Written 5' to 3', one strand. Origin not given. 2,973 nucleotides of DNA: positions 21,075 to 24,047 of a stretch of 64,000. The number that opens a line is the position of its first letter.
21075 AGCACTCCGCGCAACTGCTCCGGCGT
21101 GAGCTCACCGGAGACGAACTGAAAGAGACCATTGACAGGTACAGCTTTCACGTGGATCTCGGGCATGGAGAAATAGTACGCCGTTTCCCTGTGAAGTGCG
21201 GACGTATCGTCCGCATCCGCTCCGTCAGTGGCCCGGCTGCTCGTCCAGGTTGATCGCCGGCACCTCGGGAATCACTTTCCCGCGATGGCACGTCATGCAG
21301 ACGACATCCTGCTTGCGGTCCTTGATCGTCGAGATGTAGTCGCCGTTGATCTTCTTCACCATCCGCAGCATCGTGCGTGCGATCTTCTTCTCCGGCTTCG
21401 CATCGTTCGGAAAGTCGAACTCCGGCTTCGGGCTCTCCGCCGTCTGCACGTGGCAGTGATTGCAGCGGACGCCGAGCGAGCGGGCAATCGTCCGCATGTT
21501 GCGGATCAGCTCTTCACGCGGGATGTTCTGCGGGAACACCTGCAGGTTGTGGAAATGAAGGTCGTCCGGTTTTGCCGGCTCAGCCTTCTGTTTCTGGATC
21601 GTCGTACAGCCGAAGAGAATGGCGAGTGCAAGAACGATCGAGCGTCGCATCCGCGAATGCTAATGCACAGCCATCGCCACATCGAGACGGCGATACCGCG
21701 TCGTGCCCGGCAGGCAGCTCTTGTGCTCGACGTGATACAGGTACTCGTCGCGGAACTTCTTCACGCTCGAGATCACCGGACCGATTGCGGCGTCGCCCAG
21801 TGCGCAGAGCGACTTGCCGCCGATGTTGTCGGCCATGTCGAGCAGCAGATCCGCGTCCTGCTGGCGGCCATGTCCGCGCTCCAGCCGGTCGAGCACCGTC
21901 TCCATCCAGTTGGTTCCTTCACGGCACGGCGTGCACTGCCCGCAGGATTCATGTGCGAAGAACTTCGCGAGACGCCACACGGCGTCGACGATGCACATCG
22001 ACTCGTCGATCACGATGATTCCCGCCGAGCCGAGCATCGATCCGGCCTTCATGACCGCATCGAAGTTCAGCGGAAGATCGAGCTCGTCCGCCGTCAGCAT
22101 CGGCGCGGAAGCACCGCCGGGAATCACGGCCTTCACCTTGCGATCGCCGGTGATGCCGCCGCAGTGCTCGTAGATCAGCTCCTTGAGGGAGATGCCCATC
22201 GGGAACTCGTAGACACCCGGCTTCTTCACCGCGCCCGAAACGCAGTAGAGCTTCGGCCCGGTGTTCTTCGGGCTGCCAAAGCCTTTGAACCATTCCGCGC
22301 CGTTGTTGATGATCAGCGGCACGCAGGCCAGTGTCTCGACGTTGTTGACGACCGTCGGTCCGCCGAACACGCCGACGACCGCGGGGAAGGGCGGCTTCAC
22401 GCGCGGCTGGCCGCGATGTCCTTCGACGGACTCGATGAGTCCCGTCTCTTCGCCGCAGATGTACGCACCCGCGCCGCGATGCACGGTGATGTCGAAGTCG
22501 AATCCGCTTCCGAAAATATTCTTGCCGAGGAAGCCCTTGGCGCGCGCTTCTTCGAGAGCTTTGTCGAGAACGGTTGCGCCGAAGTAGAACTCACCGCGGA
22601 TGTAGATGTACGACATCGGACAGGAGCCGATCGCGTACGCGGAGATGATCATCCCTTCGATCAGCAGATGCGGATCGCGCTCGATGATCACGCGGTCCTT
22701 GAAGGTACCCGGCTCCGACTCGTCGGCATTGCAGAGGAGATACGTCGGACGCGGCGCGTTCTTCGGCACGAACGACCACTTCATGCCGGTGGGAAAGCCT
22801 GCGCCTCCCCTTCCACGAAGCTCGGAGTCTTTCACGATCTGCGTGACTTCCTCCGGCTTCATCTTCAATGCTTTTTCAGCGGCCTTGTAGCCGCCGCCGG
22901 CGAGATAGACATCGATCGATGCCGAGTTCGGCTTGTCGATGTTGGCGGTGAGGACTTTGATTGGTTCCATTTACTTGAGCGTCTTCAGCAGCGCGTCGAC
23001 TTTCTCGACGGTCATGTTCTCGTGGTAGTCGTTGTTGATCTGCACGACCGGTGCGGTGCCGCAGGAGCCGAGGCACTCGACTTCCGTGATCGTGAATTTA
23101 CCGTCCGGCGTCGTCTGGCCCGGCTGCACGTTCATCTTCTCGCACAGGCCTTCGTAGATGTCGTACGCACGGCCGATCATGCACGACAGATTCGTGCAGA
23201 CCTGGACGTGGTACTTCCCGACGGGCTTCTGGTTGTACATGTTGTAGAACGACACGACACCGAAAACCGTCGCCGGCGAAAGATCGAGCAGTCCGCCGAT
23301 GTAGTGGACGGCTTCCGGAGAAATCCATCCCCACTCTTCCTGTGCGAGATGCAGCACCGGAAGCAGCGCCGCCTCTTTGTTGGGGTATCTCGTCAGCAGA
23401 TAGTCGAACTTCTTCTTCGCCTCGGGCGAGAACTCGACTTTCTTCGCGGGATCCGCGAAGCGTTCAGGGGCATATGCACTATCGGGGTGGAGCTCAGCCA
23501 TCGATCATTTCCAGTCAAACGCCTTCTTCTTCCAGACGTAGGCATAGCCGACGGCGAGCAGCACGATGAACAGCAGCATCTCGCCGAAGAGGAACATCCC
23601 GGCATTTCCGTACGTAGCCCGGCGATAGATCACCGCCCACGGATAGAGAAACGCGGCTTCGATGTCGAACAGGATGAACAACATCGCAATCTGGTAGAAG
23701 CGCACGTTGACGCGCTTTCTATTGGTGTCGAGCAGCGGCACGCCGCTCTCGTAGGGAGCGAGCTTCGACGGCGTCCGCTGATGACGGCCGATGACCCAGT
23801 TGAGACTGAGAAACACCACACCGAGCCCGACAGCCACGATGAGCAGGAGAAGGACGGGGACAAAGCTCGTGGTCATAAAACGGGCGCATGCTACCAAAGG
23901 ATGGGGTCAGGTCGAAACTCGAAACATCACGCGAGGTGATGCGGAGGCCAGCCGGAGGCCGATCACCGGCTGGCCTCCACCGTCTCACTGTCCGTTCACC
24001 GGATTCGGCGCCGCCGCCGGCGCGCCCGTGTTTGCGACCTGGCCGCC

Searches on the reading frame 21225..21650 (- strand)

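Call 82: search_protein_families(library=pfam, proteins=[window:21225-21650:-], max_evalue=0.01)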
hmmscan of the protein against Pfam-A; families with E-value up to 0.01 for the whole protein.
window:21225-21650:- (141 aa): 3 families
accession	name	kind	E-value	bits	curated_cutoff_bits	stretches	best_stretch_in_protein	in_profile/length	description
PF02276.23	CytoC_RC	-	3.2e-12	46.9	22.4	1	31-129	51-140/310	Photosynthetic reaction centre cytochrome C subunit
PF14522.11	Cytochrome_C7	-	0.0014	18.9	24.8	1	59-125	12-51/67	Cytochrome c7 and related cytochrome c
PF12174.13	RST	-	0.0055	17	22.7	0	41-56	38-53/67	RCD1-SRO-TAF4 (RST) plant domain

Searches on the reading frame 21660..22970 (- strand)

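Call 6: search_protein_families(library=pfam, proteins=[window:21660-22970:-], max_evalue=0.01)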
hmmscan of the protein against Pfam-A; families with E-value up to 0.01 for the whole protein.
window:21660-22970:- (436 aa): 4 families
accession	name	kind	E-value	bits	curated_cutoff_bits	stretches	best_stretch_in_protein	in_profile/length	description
PF01512.22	Complex1_51K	-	1.4e-46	158.5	31.2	1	46-218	1-149/150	Nuo51 FMN-binding domain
PF10589.14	NADH_4Fe-4S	-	2.3e-32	111.1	23.5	1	329-413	1-85/85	NADH-ubiquinone oxidoreductase-F iron-sulfur binding region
PF22461.2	SLBB_2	-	1.3e-12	48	27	1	240-297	1-60/79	SLBB domain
PF10531.15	SLBB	-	8.7e-11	41.9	27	1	242-288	2-51/55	SLBB domain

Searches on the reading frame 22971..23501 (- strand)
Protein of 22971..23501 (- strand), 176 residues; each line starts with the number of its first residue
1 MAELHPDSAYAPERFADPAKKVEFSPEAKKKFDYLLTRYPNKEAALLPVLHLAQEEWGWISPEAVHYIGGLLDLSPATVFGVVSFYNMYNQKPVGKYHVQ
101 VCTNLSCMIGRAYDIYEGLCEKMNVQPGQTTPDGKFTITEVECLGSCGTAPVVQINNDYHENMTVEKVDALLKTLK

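Call 6: search_protein_families(library=pfam, proteins=[window:22971-23501:-], max_evalue=0.01)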
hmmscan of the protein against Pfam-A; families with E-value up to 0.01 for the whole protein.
window:22971-23501:- (176 aa): 1 family
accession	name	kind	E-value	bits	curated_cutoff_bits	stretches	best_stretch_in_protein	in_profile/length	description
PF01257.25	2Fe-2S_thioredx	-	3.4e-54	183.1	24.8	1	35-176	4-145/145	Thioredoxin-like [2Fe-2S] ferredoxin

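Call 27: find_related_loci(query=window:22971-23501:-, collection=genome_contigs, flank=10000)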
Query window:22971-23501:- (176 aa) in genome_contigs; peptide patterns used: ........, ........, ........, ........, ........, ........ (x = any residue, [..] = any of these).
497 stretches matched a pattern; 448 encode a relative of the query (tblastn E <= 1e-3); the best 80 are kept; 80 distinct loci.
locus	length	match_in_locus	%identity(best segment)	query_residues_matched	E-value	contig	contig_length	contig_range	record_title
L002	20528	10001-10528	94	1-176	2e-115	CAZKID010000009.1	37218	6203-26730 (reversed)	MAG TPA_asm: uncultured Thermoanaerobaculia bacterium isolate binchicken_co185_41 genome assembly, contig: NODE_1397_len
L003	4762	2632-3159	80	1-176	4e-101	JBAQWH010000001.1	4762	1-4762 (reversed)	MAG: Thermoanaerobaculia bacterium isolate MFD12012_ilm_asm_bin17 k127_175020, whole genome shotgun sequence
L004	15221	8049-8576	81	1-176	3e-100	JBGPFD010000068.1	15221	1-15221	MAG: Thermoanaerobaculia bacterium isolate OBJ_0618_7090110_75 k141_8896458_length_15221_cov_51.5064, whole genome shotg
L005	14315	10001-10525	80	1-175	2e-100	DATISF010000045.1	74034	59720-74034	MAG TPA_asm: Thermoanaerobaculia bacterium isolate SMAG_U15922 k141_498066, whole genome shotgun sequence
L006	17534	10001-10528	80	1-176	2e-99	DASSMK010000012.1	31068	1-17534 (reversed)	MAG TPA_asm: Thermoanaerobaculia bacterium isolate SMAG_U1196 k141_3266, whole genome shotgun sequence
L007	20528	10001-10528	80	1-176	5e-99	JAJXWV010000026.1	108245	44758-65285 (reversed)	MAG: Acidobacteria bacterium isolate BP6.bin107 NODE_269_length_108245_cov_2.319706, whole genome shotgun sequence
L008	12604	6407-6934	79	1-176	2e-98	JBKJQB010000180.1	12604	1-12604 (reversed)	MAG: Thermoanaerobaculia bacterium isolate ant_bin.484 k117_1565652, whole genome shotgun sequence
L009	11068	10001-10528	81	1-176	2e-98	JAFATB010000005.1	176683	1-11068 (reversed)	MAG: Acidobacteriota bacterium isolate CP_BM_ER_R9_1 BM_ER_R9_k147_1639574, whole genome shotgun sequence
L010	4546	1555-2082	78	1-176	6e-99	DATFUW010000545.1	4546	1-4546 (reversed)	MAG TPA_asm: Thermoanaerobaculia bacterium isolate SMAG_U9447 k141_254249, whole genome shotgun sequence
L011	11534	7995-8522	81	1-176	7e-100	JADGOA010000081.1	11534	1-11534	MAG: Thermoanaerobaculia bacterium isolate Chersky.15_12 contig-100_3481, whole genome shotgun sequence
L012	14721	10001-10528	80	1-176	3e-98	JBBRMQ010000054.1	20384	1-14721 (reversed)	MAG: Thermoanaerobaculia bacterium isolate La1_metabat2.060 LA1C_B2.060_k141_2663390L_20384_cov_12.0000, whole genome sh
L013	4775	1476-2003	80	1-176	1e-98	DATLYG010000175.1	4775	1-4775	MAG TPA_asm: Thermoanaerobaculia bacterium isolate SMAG_U13266 k141_580681, whole genome shotgun sequence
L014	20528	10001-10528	80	1-176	2e-98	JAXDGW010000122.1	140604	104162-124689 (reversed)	MAG: Thermoanaerobaculia bacterium isolate BP_51 scaffold_4584836, whole genome shotgun sequence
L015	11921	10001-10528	79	1-176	2e-98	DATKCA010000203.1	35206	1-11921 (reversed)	MAG TPA_asm: Thermoanaerobaculia bacterium isolate SMAG_U14434 k141_1737680, whole genome shotgun sequence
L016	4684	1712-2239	77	1-176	8e-98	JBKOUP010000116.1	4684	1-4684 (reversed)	MAG: Acidobacteriota bacterium isolate GM_HAYS_MAG_00023 GM_HAYS_000001367991, whole genome shotgun sequence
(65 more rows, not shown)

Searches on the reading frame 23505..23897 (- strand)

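Call 6: search_protein_families(library=pfam, proteins=[window:23505-23897:-], max_evalue=0.01)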
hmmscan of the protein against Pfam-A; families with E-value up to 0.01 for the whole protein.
window:23505-23897:- (130 aa): 1 family
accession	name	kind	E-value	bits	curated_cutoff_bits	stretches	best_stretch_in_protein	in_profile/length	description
PF00507.24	Oxidored_q4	-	1e-32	112.7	23.3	1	27-129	2-99/99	NADH-ubiquinone/plastoquinone oxidoreductase, chain 3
